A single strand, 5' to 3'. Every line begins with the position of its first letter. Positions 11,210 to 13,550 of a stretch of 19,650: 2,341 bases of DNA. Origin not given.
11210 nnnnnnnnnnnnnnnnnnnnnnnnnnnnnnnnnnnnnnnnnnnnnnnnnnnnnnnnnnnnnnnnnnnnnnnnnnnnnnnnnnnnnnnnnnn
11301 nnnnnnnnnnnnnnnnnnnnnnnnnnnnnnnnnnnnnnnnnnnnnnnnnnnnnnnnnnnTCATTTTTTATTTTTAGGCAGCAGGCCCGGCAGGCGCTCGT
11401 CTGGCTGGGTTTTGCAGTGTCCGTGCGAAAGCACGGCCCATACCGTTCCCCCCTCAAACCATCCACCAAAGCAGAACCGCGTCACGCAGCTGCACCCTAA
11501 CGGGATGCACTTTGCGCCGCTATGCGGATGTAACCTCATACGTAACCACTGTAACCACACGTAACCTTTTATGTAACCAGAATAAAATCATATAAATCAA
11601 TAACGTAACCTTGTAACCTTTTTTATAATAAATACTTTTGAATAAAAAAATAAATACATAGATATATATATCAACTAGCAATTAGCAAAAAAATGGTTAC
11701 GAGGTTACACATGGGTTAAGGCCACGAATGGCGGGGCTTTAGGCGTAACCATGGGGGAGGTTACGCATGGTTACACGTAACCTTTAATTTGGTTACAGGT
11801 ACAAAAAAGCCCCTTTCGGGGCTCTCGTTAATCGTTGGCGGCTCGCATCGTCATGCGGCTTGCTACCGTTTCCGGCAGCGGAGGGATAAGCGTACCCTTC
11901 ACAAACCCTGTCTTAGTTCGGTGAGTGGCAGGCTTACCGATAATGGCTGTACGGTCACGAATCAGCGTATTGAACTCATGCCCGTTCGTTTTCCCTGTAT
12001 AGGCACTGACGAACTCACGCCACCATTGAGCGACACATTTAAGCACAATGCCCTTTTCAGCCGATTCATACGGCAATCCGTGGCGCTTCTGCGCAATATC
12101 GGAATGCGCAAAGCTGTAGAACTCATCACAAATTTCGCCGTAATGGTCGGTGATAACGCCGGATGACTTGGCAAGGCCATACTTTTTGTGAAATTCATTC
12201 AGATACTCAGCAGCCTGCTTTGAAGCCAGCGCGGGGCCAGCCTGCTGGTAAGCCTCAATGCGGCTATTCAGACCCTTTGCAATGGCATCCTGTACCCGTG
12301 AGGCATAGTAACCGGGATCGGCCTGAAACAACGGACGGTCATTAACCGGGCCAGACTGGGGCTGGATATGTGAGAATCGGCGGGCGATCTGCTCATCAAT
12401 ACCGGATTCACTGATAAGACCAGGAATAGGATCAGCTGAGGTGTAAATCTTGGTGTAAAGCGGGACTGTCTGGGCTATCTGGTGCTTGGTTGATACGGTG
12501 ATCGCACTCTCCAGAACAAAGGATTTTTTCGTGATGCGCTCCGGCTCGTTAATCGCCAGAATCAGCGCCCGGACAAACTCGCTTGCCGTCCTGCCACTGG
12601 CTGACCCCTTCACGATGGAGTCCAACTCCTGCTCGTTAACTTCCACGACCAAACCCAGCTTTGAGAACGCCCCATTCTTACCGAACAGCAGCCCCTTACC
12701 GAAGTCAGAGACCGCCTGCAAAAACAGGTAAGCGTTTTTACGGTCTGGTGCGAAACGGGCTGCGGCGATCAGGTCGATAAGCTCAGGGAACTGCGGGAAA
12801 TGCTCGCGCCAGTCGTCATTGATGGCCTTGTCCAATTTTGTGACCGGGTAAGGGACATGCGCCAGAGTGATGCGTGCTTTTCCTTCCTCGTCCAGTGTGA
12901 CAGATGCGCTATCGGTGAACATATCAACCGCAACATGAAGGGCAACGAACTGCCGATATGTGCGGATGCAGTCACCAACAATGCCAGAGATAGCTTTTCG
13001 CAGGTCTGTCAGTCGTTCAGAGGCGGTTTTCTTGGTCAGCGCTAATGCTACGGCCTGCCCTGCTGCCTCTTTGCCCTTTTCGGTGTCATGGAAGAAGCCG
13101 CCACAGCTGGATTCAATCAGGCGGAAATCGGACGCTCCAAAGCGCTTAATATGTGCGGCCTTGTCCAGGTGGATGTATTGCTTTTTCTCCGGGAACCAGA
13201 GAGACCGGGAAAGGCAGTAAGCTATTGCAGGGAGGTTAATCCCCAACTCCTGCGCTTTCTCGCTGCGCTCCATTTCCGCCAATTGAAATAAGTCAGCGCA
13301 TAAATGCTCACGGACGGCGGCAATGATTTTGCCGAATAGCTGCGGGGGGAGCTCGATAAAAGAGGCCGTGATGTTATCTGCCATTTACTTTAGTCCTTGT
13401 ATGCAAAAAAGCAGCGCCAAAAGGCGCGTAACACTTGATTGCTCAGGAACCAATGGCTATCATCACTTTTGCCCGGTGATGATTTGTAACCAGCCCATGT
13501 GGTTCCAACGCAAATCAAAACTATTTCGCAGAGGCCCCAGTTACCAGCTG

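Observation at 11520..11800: Replication origin built from ~15 copies of the hexamer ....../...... in two opposed blocks flanking an 80-bp ~90 percent AT unwinding element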

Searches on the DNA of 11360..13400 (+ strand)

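Call 8: search_dna_similar(query=window:11360-11830:+, collection=plasmids, mode=near, max_rows=30)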
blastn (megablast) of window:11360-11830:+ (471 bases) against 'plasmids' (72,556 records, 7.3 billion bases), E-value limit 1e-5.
Records with a match: 12; places in all: 12; records where one place covers at least 80% of the query: 1.
Best place of each record, by identity: >=99% 3; 95-99% 3; 90-95% 6.
By first word of the organism name: Enterobacter 6; Escherichia 3; Serratia 1; Klebsiella 1; Kosakonia 1.
By predicted mobility (MOB-suite, as given by PLSDB): non-mobilizable 12.
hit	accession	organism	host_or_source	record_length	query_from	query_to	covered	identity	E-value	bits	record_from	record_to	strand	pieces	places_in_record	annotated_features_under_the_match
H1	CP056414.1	Escherichia coli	culture,Wastewater effluent sample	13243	1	471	100%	99.8%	0e+0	865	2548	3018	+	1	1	record has no annotation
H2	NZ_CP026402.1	Escherichia coli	-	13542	1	174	37%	98.9%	2e-81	309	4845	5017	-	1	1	none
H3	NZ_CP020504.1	Serratia marcescens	Homo sapiens,human,sputum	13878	1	174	37%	98.9%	2e-81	309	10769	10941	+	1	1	none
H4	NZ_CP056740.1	Enterobacter roggenkampii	culture,Wastewater influent sample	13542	1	174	37%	98.9%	2e-81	309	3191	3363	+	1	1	none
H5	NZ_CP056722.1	Enterobacter hormaechei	culture,Wastewater effluent sample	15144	1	168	36%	93.6%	1e-64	254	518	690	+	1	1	none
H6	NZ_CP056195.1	Klebsiella pneumoniae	culture,Freshwater sample from ...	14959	1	165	35%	93.9%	1e-63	250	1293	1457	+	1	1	none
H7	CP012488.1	Enterobacter sp. FY-07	cell culture,oilfield produced water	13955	111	168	12%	91.5%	2e-12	81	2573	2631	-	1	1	hypothetical protein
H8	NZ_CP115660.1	Kosakonia oryzendophytica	cell culture,oilfield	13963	111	168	12%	91.5%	2e-12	81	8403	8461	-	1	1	none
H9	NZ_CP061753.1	Escherichia coli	Ovis aries,Isolate,finished sheep/lamb ...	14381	111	168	12%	91.5%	2e-12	81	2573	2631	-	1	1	none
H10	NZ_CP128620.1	Enterobacter roggenkampii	Homo sapiens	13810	111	168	12%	91.5%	2e-12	81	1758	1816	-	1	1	none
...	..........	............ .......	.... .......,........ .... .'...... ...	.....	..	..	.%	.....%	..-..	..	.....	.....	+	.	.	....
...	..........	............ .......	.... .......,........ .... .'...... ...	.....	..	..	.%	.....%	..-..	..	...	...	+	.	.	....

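Call 99: search_dna_similar(query=window:11500-13400:+, collection=ecoli_genomes, mode=near, max_rows=10)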
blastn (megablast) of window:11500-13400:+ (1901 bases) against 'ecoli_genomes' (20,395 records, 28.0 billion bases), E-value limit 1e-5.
No match.
